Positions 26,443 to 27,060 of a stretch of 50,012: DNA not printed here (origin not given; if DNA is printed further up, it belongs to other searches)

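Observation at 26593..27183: HisIE-like gene with a degenerate cyclohydrolase half, co-transcribed with ribF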

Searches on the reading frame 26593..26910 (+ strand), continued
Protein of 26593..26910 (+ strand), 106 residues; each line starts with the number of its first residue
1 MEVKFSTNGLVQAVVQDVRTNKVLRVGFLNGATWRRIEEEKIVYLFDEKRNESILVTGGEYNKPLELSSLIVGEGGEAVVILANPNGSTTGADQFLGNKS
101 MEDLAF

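Call 43: find_encoding_contigs(protein=P0295, flank=10000, max_places=2)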
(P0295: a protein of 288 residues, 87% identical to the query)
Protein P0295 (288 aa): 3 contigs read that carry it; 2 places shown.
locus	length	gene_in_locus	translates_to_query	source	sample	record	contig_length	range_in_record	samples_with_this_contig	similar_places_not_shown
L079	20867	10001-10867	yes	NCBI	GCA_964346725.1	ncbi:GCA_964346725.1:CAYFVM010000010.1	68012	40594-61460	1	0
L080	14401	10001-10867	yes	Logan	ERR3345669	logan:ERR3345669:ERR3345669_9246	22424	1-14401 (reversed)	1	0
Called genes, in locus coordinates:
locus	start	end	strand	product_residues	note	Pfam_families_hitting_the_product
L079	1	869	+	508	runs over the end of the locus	PF13567:DUF4131, PF03772:Competence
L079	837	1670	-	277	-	PF02621:VitK2_biosynth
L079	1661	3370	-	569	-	PF00128:Alpha-amylase, PF14701:hDGE_amylase (faint)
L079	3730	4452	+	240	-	PF12679:ABC2_membrane_2, PF12730:ABC2_membrane_4, PF13346:ABC2_membrane_5 (weak), PF12698:ABC2_membrane_3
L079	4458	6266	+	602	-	PF23357:DUF7088, PF09822:ABC_transp_aux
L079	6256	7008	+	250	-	PF00977:His_biosynth, PF03060:NMO (weak)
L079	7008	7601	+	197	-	PF01502:PRA-CH, PF01503:PRA-PH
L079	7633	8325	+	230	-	PF00027:cNMP_binding, PF13545:HTH_Crp_2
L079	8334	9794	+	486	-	PF05343:Peptidase_M42 (faint), PF04389:Peptidase_M28 (weak), PF01546:Peptidase_M20, PF07687:M20_dimer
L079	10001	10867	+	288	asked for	PF01634:HisG, PF08029:HisG_C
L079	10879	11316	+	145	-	PF01957:NfeD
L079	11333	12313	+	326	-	PF01145:Band_7, PF16200:Band_7_C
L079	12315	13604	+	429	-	PF00815:Histidinol_dh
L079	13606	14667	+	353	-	PF00155:Aminotran_1_2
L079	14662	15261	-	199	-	PF00196:GerE, PF08281:Sigma70_r4_2 (weak)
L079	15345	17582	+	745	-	PF07715:Plug, PF00593:TonB_dep_Rec_b-barrel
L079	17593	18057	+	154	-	-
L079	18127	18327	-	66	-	-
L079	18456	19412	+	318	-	PF07291:MauE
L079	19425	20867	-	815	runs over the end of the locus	PF08245:Mur_ligase_M, PF01168:Ala_racemase_N, PF00842:Ala_racemase_C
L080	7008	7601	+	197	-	PF01502:PRA-CH, PF01503:PRA-PH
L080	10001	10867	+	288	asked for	PF01634:HisG, PF08029:HisG_C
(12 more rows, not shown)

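Call 44: find_encoding_contigs(protein=P0296, flank=10000, max_places=2)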
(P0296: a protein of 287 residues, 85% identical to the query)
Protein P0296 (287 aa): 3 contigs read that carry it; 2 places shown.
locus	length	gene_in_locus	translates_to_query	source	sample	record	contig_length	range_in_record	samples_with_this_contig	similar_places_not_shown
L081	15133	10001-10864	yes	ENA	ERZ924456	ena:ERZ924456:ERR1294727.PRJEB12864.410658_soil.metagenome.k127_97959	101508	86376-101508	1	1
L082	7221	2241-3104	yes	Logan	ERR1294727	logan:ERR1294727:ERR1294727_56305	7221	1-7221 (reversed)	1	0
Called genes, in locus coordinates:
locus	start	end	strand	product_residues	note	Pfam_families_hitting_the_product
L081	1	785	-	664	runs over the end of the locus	PF04851:ResIII, PF17757:UvrB_inter, PF27431:UvrB_3rd, PF00271:Helicase_C, PF12344:UvrB, PF02151:UVR (weak)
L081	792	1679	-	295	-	PF00795:CN_hydrolase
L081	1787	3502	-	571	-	PF02771:Acyl-CoA_dh_N, PF02770:Acyl-CoA_dh_M, PF00441:Acyl-CoA_dh_1, PF08028:Acyl-CoA_dh_2, PF00441:Acyl-CoA_dh_1, PF12186:AcylCoA_dehyd_C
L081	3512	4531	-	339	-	PF01012:ETF, PF00766:ETF_alpha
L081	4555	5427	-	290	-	PF01012:ETF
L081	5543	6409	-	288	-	-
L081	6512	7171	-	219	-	PF13709:DUF4159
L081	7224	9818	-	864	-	PF02861:Clp_N, PF13191:AAA_16 (weak), PF23569:NBD_SMAX1 (weak), PF00004:AAA, PF17871:AAA_lid_9, PF07724:AAA_2, PF07728:AAA_5, PF10431:ClpB_D2-small, +8 more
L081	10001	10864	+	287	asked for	PF01634:HisG, PF08029:HisG_C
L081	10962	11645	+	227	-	PF01346:FKBP_N, PF00254:FKBP_C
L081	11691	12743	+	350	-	PF00150:Cellulase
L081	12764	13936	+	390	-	PF00150:Cellulase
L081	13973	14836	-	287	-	PF00140:Sigma70_r1_2, PF04542:Sigma70_r2, PF04539:Sigma70_r3, PF04545:Sigma70_r4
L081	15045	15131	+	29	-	?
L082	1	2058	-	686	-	?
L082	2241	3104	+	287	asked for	PF01634:HisG, PF08029:HisG_C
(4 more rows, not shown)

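Call 46: find_encoding_contigs(protein=P0275, flank=10000, max_places=3)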
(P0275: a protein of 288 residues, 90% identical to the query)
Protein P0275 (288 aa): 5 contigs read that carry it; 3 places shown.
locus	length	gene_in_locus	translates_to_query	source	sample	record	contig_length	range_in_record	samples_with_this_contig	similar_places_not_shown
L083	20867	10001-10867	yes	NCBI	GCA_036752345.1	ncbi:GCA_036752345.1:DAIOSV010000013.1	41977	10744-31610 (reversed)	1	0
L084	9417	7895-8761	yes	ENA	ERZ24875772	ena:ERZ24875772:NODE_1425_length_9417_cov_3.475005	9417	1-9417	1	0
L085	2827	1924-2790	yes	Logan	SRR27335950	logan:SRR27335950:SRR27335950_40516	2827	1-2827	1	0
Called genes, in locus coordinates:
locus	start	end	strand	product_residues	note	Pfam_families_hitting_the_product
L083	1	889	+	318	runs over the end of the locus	PF03772:Competence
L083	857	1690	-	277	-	PF02621:VitK2_biosynth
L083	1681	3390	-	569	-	PF00128:Alpha-amylase, PF14701:hDGE_amylase (faint)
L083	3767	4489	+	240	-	PF12679:ABC2_membrane_2, PF12730:ABC2_membrane_4, PF12698:ABC2_membrane_3, PF13346:ABC2_membrane_5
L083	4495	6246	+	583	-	PF23357:DUF7088, PF09822:ABC_transp_aux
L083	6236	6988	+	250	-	PF00977:His_biosynth, PF03060:NMO (faint)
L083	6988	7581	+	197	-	PF01502:PRA-CH, PF01503:PRA-PH (weak)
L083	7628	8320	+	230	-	PF00027:cNMP_binding, PF13545:HTH_Crp_2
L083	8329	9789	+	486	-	PF05343:Peptidase_M42 (faint), PF04389:Peptidase_M28 (weak), PF01546:Peptidase_M20, PF07687:M20_dimer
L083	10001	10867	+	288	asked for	PF01634:HisG, PF08029:HisG_C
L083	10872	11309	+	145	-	PF01957:NfeD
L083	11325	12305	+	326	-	PF01145:Band_7, PF16200:Band_7_C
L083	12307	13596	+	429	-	PF00815:Histidinol_dh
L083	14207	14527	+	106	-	PF00155:Aminotran_1_2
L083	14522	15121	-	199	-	PF08281:Sigma70_r4_2 (weak), PF00196:GerE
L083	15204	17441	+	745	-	PF07715:Plug, PF00593:TonB_dep_Rec_b-barrel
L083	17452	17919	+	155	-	-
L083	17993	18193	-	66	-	-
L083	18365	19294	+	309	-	PF07291:MauE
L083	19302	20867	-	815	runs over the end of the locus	PF08245:Mur_ligase_M, PF01168:Ala_racemase_N, PF00842:Ala_racemase_C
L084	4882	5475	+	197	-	PF01502:PRA-CH, PF01503:PRA-PH (weak)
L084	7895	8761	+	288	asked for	PF01634:HisG, PF08029:HisG_C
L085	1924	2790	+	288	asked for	PF01634:HisG, PF08029:HisG_C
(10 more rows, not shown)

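Call 48: list_cluster_members(proteins=[P0353, P0359, P0381, P0386, P0336, P0341, P0312, P0300, P0288, P0281])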
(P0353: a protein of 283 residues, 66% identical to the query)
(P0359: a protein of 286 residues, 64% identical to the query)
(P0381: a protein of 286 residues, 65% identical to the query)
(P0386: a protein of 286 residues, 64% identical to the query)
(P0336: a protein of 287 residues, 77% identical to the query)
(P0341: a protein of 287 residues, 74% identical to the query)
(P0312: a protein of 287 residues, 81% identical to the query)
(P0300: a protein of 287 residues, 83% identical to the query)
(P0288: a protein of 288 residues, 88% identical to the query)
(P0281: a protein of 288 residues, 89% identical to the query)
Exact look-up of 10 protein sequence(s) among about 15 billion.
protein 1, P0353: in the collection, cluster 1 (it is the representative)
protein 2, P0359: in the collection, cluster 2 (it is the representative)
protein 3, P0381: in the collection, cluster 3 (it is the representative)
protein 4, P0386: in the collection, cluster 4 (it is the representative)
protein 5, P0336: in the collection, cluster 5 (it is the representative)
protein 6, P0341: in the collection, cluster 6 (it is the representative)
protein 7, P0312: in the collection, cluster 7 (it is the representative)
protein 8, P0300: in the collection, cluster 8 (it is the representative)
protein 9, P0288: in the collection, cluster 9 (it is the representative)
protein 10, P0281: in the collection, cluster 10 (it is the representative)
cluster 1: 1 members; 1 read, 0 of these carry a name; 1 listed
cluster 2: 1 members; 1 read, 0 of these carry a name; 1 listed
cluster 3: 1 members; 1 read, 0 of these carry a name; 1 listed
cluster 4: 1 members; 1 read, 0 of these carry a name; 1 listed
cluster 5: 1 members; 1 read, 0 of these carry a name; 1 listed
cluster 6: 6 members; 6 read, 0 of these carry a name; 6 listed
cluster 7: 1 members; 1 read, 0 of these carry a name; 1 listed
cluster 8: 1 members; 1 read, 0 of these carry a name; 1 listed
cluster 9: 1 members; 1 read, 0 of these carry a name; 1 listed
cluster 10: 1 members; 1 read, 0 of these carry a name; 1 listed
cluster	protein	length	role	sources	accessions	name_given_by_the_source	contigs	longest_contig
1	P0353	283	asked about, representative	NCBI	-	-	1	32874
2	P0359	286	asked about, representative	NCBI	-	-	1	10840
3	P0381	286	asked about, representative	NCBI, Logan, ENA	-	-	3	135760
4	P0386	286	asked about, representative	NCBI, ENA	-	-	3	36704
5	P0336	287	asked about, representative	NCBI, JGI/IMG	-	-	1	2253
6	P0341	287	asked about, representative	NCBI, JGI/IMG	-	-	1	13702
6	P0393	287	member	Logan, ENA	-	-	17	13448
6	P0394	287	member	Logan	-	-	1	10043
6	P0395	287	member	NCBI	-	-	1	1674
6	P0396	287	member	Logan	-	-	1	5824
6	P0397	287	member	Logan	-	-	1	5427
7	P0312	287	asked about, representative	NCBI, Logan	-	-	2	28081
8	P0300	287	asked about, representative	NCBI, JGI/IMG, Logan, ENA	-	-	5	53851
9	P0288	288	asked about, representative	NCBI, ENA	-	-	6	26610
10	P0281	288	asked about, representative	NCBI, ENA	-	-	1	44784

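Call 51: search_protein_families(library=ncbifam, proteins=[L079:7008-7598:+, L083:6988-7578:+, L028:10001-10591:+, L066:4658-5272:+], max_evalue=0.01)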
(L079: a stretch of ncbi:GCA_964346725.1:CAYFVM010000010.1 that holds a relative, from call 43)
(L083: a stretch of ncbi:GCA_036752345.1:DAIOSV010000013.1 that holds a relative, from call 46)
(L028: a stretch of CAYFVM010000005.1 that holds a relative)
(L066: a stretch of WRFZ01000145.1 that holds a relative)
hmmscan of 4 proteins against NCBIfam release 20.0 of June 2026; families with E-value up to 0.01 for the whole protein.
L079:7008-7598:+ (197 aa): 6 families
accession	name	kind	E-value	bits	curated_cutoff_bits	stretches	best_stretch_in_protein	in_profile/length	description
NF002747.0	PRK02759.1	equivalog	4.3e-69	232.3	187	1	2-196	9-203/208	bifunctional phosphoribosyl-AMP cyclohydrolase/phosphoribosyl-ATP diphosphatase HisIE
NF000768.0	PRK00051.1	equivalog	3.6e-39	133.3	126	1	5-106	18-117/131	phosphoribosyl-AMP cyclohydrolase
NF001613.0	PRK00400.1-5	equivalog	7.5e-16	58.1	120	1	107-196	3-91/107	phosphoribosyl-ATP diphosphatase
TIGR03188.1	histidine_hisI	equivalog_domain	1.5e-14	53.9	42.7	1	110-194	1-84/84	phosphoribosyl-ATP diphosphatase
NF001611.0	PRK00400.1-3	equivalog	2.8e-12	46.7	99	1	107-196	4-92/108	phosphoribosyl-ATP diphosphatase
NF001610.0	PRK00400.1-1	equivalog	0.0079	16.3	104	0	112-191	12-90/93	phosphoribosyl-ATP diphosphatase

L083:6988-7578:+ (197 aa): 6 families
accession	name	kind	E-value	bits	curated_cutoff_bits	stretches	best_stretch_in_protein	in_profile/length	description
NF002747.0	PRK02759.1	equivalog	1.1e-68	230.9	187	1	2-196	9-203/208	bifunctional phosphoribosyl-AMP cyclohydrolase/phosphoribosyl-ATP diphosphatase HisIE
NF000768.0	PRK00051.1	equivalog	3.1e-40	136.7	126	1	4-105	17-116/131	phosphoribosyl-AMP cyclohydrolase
NF001613.0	PRK00400.1-5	equivalog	4.8e-15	55.5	120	1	107-196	3-91/107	phosphoribosyl-ATP diphosphatase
TIGR03188.1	histidine_hisI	equivalog_domain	7e-14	51.8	42.7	1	110-194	1-84/84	phosphoribosyl-ATP diphosphatase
NF001611.0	PRK00400.1-3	equivalog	3.9e-10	39.8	99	1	106-196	3-92/108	phosphoribosyl-ATP diphosphatase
NF001610.0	PRK00400.1-1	equivalog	0.0019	18.3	104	1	112-192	12-91/93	phosphoribosyl-ATP diphosphatase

L028:10001-10591:+ (197 aa): 6 families
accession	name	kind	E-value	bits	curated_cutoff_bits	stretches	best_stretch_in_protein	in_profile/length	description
NF002747.0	PRK02759.1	equivalog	3.8e-50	170.4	187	1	2-196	9-206/208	bifunctional phosphoribosyl-AMP cyclohydrolase/phosphoribosyl-ATP diphosphatase HisIE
TIGR03188.1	histidine_hisI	equivalog_domain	6.2e-31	106.5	42.7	1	108-191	1-84/84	phosphoribosyl-ATP diphosphatase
NF001613.0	PRK00400.1-5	equivalog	8e-28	96.6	120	1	107-196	5-94/107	phosphoribosyl-ATP diphosphatase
NF001611.0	PRK00400.1-3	equivalog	1.8e-24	86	99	1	107-195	6-94/108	phosphoribosyl-ATP diphosphatase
NF001610.0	PRK00400.1-1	equivalog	7.2e-12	45.3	104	1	115-191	17-93/93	phosphoribosyl-ATP diphosphatase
NF000768.0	PRK00051.1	equivalog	8.1e-09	35.1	126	1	3-86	16-97/131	phosphoribosyl-AMP cyclohydrolase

L066:4658-5272:+ (205 aa): 6 families
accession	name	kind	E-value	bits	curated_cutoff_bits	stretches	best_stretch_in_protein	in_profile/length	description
NF002747.0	PRK02759.1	equivalog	2.2e-84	282.2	187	1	2-197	9-206/208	bifunctional phosphoribosyl-AMP cyclohydrolase/phosphoribosyl-ATP diphosphatase HisIE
NF000768.0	PRK00051.1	equivalog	6e-41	139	126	1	3-103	16-115/131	phosphoribosyl-AMP cyclohydrolase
NF001613.0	PRK00400.1-5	equivalog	1.4e-29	102.2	120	1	109-203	6-101/107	phosphoribosyl-ATP diphosphatase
TIGR03188.1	histidine_hisI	equivalog_domain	7.6e-29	99.8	42.7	1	109-192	1-84/84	phosphoribosyl-ATP diphosphatase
NF001611.0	PRK00400.1-3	equivalog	8.5e-23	80.5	99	1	109-203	7-102/108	phosphoribosyl-ATP diphosphatase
NF001610.0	PRK00400.1-1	equivalog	3.3e-09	36.8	104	1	117-191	18-92/93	phosphoribosyl-ATP diphosphatase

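Call 59: find_encoding_contigs(protein=P0353, flank=10000, max_places=2)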
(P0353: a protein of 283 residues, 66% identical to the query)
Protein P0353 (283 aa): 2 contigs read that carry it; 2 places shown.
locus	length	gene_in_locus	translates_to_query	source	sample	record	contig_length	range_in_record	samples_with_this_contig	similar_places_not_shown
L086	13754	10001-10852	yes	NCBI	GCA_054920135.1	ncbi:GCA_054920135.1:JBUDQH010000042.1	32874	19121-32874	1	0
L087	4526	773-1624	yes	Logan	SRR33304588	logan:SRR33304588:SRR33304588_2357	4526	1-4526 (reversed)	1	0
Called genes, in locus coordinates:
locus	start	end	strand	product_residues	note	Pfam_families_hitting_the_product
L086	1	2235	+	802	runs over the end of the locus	PF12704:MacB_PCD, PF02687:FtsX, PF12704:MacB_PCD, PF02687:FtsX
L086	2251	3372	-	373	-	PF05096:Glu_cyclase_2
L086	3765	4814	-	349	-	PF01699:Na_Ca_ex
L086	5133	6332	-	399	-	PF01053:Cys_Met_Meta_PP, PF00155:Aminotran_1_2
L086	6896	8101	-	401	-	PF00365:PFK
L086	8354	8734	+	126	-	-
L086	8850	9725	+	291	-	PF22599:SecDF_P1_head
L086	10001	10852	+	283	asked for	PF01634:HisG, PF08029:HisG_C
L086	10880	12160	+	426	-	PF00815:Histidinol_dh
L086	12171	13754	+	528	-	?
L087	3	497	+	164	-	?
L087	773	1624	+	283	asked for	PF01634:HisG, PF08029:HisG_C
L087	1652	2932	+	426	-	PF00815:Histidinol_dh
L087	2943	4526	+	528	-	?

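Call 70: find_encoding_contigs(protein=P0141, flank=10000, max_places=4)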
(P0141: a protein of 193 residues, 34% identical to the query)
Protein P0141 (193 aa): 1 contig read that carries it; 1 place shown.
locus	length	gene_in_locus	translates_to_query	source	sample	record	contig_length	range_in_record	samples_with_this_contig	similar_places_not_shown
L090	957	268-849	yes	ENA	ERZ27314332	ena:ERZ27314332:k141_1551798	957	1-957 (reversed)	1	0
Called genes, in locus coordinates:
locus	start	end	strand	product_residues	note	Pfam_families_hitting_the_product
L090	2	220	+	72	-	?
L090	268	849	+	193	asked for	PF01502:PRA-CH, PF01503:PRA-PH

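Call 77: search_protein_families(library=pfam, proteins=[L079:7008-7598:+], max_evalue=0.01)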
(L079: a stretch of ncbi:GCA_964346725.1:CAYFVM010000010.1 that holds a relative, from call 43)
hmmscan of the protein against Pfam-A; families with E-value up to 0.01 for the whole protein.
L079:7008-7598:+ (197 aa): 2 families
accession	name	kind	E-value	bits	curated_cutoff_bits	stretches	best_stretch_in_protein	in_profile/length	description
PF01502.23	PRA-CH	-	9.1e-32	109.2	27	1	27-99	1-73/74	Phosphoribosyl-AMP cyclohydrolase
PF01503.22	PRA-PH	-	4.5e-08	33.8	21.3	1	111-196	2-84/86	Phosphoribosyl-ATP pyrophosphohydrolase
